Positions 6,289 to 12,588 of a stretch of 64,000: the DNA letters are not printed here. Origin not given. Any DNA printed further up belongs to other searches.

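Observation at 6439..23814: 5,791-aa modular giant protein: about eight propeller-like modules, cadherin-like domains, a PKD-like segment and nine tandem repeats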

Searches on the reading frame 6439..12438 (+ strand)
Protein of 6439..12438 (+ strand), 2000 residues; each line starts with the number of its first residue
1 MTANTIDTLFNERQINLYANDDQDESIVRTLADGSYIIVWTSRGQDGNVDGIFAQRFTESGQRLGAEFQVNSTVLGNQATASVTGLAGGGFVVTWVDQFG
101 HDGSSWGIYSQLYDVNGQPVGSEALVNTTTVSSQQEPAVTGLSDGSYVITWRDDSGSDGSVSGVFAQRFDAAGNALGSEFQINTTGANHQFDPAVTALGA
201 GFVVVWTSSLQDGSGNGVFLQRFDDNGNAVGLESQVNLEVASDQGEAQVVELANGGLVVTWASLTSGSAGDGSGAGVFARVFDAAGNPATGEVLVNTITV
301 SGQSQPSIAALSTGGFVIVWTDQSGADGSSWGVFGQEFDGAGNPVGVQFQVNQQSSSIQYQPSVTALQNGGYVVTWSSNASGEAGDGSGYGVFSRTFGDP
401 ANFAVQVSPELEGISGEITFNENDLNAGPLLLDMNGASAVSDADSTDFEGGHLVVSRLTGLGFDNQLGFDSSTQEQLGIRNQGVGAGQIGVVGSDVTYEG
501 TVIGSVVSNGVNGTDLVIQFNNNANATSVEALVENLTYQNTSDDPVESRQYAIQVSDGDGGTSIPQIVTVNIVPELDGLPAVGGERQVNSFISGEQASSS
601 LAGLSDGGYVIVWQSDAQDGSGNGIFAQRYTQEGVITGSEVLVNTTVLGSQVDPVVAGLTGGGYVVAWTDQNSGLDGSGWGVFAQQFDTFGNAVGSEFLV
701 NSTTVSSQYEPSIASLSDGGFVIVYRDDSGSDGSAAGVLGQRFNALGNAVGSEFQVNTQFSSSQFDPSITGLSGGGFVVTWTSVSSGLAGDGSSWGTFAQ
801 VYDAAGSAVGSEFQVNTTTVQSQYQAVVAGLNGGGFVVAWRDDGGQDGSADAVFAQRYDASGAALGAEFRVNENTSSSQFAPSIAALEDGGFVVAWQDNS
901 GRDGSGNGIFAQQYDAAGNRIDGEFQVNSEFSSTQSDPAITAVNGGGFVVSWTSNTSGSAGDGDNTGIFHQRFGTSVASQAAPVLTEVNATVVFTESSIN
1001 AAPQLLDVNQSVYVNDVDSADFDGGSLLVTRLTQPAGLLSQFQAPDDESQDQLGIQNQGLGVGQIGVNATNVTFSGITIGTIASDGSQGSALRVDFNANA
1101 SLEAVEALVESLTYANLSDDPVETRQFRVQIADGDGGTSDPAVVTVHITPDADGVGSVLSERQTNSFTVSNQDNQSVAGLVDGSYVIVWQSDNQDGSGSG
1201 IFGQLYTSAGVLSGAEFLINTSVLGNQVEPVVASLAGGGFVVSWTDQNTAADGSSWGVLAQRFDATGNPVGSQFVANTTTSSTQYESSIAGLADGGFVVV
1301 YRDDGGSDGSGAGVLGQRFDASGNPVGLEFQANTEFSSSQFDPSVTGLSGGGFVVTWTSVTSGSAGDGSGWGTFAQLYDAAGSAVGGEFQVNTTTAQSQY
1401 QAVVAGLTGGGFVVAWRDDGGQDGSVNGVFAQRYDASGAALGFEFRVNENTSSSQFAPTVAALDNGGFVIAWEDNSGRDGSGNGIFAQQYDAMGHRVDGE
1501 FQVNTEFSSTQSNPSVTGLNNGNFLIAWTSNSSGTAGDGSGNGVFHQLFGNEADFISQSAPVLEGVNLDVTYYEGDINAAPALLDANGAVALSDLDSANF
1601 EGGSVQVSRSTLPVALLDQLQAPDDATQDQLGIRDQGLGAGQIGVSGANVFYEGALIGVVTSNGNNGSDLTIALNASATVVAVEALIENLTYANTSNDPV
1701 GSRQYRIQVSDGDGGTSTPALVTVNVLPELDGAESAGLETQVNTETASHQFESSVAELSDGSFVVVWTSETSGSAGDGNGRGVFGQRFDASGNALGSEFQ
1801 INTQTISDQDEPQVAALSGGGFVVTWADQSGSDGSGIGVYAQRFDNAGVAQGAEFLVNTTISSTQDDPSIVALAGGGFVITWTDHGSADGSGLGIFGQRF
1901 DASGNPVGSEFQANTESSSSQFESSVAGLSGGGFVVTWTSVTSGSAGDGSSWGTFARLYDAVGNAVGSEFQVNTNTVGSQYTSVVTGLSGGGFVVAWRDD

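Call 5: search_protein_families(library=pfam, proteins=[window:6439-12438:+], max_evalue=0.01)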
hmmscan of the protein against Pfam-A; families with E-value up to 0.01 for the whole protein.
window:6439-12438:+ (2000 aa): 1 family
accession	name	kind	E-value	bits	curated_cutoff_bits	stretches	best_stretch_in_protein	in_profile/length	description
PF04234.18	CopC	-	0.00025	22.4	23.3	0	349-377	47-75/92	CopC domain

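Call 7: search_protein_families(library=ncbifam, proteins=[window:6439-12438:+], max_evalue=0.01)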
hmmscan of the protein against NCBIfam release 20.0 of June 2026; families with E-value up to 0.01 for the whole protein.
window:6439-12438:+ (2000 aa): 0 families
